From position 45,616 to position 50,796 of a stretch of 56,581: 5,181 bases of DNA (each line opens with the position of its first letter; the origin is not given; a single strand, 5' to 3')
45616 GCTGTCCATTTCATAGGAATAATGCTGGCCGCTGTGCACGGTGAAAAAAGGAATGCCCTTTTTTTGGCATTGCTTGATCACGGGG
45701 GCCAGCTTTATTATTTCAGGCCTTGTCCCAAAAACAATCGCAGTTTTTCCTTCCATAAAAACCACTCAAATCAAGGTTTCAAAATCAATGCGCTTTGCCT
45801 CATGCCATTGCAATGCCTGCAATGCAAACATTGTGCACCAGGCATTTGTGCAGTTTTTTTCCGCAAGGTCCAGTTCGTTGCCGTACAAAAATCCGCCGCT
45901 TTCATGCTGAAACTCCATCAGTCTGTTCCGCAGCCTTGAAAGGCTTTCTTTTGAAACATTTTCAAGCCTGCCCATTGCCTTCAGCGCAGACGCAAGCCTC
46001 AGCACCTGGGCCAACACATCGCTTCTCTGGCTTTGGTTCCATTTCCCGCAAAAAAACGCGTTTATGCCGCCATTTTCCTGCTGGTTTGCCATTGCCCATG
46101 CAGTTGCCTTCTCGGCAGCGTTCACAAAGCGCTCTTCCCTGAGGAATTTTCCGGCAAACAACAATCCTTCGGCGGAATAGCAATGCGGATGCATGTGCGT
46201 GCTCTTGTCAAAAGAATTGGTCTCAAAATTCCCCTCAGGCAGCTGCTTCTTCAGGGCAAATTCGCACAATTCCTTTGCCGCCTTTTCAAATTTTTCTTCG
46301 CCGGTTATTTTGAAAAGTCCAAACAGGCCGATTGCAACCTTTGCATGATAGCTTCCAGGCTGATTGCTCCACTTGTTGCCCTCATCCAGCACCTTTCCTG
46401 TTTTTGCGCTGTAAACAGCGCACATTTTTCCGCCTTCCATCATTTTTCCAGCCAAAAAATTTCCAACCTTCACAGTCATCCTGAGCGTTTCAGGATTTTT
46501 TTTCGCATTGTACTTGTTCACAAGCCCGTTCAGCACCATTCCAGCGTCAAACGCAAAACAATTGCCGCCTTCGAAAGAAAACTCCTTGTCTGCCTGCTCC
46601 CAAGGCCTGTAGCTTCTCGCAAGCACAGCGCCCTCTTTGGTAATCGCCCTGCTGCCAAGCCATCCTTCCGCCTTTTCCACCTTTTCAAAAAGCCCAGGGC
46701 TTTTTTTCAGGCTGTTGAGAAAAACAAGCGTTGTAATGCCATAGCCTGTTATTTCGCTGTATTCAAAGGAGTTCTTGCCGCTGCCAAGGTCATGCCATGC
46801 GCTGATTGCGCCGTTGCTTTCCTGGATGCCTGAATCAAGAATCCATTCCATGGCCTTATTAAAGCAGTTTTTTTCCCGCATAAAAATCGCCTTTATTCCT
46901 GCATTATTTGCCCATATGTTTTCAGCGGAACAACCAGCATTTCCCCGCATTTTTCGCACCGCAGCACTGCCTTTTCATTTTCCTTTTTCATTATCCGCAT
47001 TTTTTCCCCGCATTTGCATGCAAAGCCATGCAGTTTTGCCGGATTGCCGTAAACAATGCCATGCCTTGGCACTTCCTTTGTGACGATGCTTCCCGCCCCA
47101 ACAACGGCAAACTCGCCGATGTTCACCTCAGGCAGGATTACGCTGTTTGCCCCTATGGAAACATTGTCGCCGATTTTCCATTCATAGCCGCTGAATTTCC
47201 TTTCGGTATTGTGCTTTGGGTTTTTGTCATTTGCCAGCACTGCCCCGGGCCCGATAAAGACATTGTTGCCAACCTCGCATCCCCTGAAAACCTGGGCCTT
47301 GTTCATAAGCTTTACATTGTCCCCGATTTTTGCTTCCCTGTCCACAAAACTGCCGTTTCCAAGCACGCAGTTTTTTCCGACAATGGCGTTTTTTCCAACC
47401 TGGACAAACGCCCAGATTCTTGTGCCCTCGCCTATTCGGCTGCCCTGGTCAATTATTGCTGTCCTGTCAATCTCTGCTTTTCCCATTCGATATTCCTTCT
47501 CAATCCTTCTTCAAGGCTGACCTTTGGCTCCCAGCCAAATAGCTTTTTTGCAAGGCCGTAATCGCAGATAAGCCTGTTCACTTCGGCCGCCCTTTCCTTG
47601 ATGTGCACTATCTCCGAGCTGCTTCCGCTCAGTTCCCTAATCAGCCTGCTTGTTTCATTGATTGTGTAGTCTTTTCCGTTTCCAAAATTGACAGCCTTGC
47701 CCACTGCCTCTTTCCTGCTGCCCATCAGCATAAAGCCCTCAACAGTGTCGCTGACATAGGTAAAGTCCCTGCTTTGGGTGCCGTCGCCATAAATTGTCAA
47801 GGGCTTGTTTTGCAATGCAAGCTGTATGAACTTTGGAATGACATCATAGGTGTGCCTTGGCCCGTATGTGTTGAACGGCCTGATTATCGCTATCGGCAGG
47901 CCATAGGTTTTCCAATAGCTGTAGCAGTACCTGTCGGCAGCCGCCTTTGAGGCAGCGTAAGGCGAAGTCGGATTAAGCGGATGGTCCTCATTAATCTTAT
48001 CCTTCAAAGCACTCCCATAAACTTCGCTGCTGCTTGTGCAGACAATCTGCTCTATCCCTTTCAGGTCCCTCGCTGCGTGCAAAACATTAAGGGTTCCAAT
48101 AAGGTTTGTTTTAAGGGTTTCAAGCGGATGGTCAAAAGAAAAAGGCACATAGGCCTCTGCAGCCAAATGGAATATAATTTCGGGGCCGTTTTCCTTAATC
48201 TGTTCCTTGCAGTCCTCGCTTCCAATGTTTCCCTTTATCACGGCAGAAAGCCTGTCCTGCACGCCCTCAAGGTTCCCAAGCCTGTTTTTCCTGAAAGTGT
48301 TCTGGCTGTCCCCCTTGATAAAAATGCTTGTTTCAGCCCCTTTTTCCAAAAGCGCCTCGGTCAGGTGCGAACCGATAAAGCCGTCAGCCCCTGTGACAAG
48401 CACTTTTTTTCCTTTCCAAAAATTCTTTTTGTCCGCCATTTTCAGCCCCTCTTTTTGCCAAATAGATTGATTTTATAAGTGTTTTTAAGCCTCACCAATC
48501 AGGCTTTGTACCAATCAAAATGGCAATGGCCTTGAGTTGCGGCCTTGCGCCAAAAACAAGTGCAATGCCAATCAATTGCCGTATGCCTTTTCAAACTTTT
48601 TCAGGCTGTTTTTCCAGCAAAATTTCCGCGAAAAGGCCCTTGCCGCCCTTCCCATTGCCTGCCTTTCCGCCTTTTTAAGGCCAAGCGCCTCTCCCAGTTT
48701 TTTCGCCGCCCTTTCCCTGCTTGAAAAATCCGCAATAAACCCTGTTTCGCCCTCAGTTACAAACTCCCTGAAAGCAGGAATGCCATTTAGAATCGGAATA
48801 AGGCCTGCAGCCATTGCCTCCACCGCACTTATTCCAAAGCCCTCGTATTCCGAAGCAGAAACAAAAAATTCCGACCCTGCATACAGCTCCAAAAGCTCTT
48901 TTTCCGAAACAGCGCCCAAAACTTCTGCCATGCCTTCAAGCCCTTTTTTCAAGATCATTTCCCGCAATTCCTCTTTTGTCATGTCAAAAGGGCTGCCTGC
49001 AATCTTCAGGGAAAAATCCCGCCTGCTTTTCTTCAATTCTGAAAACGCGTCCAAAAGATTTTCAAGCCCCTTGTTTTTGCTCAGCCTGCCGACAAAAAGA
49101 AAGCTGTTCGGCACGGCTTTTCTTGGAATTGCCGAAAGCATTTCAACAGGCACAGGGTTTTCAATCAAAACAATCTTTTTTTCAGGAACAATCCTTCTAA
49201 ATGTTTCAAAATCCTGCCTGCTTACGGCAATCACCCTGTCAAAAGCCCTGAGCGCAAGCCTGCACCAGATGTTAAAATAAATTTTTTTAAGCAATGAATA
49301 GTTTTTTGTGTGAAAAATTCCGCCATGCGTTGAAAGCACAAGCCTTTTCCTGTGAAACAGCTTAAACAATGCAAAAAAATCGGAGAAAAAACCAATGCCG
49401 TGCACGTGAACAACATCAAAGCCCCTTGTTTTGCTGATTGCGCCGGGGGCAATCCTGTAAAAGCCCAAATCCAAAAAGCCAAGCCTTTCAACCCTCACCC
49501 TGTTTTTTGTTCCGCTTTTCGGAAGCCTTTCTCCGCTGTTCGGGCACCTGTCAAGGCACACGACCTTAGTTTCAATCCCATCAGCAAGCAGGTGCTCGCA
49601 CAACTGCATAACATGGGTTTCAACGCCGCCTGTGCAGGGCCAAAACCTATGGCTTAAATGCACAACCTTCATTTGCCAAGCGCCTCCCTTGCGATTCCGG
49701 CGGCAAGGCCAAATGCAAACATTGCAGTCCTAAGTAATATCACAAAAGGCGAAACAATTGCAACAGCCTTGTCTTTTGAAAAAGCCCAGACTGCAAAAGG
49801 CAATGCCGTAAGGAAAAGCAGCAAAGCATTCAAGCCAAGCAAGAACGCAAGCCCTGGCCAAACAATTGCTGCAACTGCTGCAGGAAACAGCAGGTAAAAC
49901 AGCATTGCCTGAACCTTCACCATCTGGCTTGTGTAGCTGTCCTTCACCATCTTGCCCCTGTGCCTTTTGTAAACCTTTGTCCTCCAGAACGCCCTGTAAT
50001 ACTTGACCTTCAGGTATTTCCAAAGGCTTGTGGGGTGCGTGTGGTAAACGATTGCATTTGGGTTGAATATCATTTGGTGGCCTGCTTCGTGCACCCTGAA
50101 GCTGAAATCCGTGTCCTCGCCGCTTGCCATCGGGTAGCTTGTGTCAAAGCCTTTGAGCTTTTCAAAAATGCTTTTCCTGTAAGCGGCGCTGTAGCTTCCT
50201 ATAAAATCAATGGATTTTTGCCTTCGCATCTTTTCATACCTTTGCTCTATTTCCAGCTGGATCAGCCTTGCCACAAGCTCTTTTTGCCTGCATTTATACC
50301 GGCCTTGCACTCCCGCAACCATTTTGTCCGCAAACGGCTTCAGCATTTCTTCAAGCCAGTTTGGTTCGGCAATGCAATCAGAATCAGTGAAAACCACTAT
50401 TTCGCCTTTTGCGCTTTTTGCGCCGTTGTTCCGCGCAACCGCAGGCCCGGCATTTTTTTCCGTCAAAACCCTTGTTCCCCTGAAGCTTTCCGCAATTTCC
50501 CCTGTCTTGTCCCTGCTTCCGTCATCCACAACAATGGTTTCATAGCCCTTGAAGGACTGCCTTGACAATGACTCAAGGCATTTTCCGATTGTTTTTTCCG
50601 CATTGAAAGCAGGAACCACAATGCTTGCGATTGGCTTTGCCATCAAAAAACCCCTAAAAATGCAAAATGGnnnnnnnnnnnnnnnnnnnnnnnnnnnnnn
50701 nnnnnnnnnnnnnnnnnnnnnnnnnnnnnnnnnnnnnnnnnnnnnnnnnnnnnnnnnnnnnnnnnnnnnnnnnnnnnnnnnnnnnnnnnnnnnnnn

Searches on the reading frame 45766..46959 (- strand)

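Call 36: search_protein_families(library=pfam, proteins=[window:45766-46959:-], max_evalue=0.0001)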
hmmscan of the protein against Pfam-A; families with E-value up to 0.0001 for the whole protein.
window:45766-46959:- (397 aa): 1 family
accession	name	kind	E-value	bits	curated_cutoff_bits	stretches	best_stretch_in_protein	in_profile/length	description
PF00432.27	Prenyltrans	-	4.3e-05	23.5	26.5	0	323-391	36-99/304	Prenyltransferase alpha-alpha toroid domain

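Call 38: search_protein_families(library=pfam, proteins=[window:45766-46959:-], max_evalue=0.01)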
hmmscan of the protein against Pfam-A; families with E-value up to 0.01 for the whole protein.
window:45766-46959:- (397 aa): 6 families
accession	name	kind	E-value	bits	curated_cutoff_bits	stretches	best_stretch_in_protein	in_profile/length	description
PF00432.27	Prenyltrans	-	4.3e-05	23.5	26.5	0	323-391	36-99/304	Prenyltransferase alpha-alpha toroid domain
PF09492.16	Pec_lyase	-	0.0006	19.6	22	0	214-246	50-82/292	Pectic acid lyase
PF07944.18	Beta-AFase-like_GH127_cat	-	0.0021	17.6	24.9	0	134-283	122-252/376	Beta-L-arabinofuranosidase, GH127 catalytic domain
PF07470.19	Glyco_hydro_88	-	0.0045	16.5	26.6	0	128-247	20-120/352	Glycosyl Hydrolase Family 88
PF22562.2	UBA_7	-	0.0061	16.9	27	0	19-42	16-39/48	UBA-like domain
PF13243.12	SQHop_cyclase_C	-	0.0094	15.5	26.1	0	275-302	86-113/319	Squalene-hopene cyclase C-terminal domain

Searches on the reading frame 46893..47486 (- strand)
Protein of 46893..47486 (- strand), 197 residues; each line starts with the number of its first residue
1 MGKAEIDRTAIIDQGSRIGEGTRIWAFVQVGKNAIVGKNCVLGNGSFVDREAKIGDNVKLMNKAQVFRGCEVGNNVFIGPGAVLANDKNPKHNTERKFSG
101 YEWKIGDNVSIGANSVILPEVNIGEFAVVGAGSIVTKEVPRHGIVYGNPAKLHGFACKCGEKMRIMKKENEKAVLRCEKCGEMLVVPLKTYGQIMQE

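Call 38: search_protein_families(library=pfam, proteins=[window:46893-47486:-], max_evalue=0.01)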
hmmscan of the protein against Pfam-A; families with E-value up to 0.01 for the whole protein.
window:46893-47486:- (197 aa): 7 families
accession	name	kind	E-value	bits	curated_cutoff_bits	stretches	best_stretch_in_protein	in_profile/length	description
PF00132.30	Hexapep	-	2.2e-28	97.2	27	3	15-48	1-34/36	Bacterial transferase hexapeptide (six repeats)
PF25084.1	LbH_EIF2B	-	1.7e-13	50.9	54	1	3-87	15-96/105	EIF2B subunit epsilon LbH domain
PF14602.12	Hexapep_2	-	7.5e-11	42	27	1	104-137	3-34/34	Hexapeptide repeat of succinyl-transferase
PF25247.1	LbH_GLGC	-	4.6e-05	23.8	27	1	35-82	75-121/135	GLGC left-handed parallel beta-helix domain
PF24894.1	Hexapep_GlmU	-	0.00012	22.6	23.3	0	38-76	33-70/104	GlmU-like, C-terminal hexapeptide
PF21711.3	DCTN5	-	0.00033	20.8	40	0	21-70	101-149/182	Dynactin subunit 5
PF25087.1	GMPPB_C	-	0.00035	20.7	39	0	56-85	3-32/110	GMPPB C-terminal domain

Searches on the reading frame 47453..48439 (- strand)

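Call 36: search_protein_families(library=pfam, proteins=[window:47453-48439:-], max_evalue=0.0001)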
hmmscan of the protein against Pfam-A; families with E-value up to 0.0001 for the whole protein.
window:47453-48439:- (328 aa): 7 families
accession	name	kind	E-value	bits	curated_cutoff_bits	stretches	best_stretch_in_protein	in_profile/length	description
PF16363.11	GDP_Man_Dehyd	-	2e-68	231.7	27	1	14-315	1-331/332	GDP-mannose 4,6 dehydratase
PF01370.27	Epimerase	-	6.8e-61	206.2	20.9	1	13-252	1-239/240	NAD dependent epimerase/dehydratase family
PF02719.21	Polysacc_synt_2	-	2.7e-20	73.2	20.2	1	13-276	1-252/293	Polysaccharide biosynthesis protein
PF01073.25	3Beta_HSD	-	7e-17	61.8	22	1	14-233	1-222/280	3-beta hydroxysteroid dehydrogenase/isomerase family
PF07993.18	NAD_binding_4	-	5.3e-14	52.4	20.1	1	15-193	1-209/258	Male sterility protein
PF04321.23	RmlD_sub_bind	-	2.7e-10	40.3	27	1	12-237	2-194/287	RmlD substrate binding domain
PF13460.12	NAD_binding_10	-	1.5e-05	25.4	27.2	1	17-189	1-144/184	NAD(P)H-binding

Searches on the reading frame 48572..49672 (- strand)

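Call 36: search_protein_families(library=pfam, proteins=[window:48572-49672:-], max_evalue=0.0001)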
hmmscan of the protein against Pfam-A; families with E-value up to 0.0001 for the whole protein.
window:48572-49672:- (366 aa): 6 families
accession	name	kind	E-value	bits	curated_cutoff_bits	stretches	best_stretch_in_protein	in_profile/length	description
PF00534.26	Glycos_transf_1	-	6.3e-36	123.9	26.4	1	188-346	15-171/172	Glycosyl transferases group 1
PF13692.12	Glyco_trans_1_4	-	5.4e-26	92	27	1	190-328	3-138/142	Glycosyl transferases group 1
PF13439.12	Glyco_transf_4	-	5.2e-25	88.9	28.5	1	15-177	2-169/170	Glycosyltransferase Family 4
PF13579.12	Glyco_trans_4_4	-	2.6e-17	64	29.7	1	15-172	1-157/158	Glycosyl transferase 4-like domain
PF20706.3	GT4-conflict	-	1.5e-09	37.8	26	1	143-295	146-309/385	Family 4 Glycosyltransferase in conflict systems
PF13524.12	Glyco_trans_1_2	-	1.3e-05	25.6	25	1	212-349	8-130/144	Glycosyl transferase-like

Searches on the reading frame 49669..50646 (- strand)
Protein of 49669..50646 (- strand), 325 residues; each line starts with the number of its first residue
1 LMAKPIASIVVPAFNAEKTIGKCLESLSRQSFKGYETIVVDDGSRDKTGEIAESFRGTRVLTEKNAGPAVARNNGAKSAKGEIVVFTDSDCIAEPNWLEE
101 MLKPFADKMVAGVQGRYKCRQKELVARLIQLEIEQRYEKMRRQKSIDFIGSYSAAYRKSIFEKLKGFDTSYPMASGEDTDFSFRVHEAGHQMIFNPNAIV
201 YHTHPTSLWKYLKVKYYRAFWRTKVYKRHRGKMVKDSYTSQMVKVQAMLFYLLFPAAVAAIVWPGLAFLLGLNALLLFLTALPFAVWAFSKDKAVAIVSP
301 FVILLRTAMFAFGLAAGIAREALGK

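Call 36: search_protein_families(library=pfam, proteins=[window:49669-50646:-], max_evalue=0.0001)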
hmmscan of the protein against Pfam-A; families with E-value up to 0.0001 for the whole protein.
window:49669-50646:- (325 aa): 5 families
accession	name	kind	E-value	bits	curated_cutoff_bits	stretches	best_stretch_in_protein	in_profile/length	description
PF00535.33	Glycos_transf_2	-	3.6e-37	128.3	23.3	1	8-164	1-167/168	Glycosyl transferase family 2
PF13641.12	Glyco_tranf_2_3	-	8.2e-28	98.4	27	1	7-213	3-222/230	Glycosyltransferase like family 2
PF10111.15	Glyco_tranf_2_2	-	1.2e-15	58.2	27.3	1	8-225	1-236/276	Glycosyltransferase like family 2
PF13632.12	Glyco_trans_2_3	-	3.1e-12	47.2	27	1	83-288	1-196/198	Glycosyl transferase family group 2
PF13506.12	Glyco_transf_21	-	6.4e-09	36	21.7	1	73-208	23-161/174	Glycosyl transferase family 21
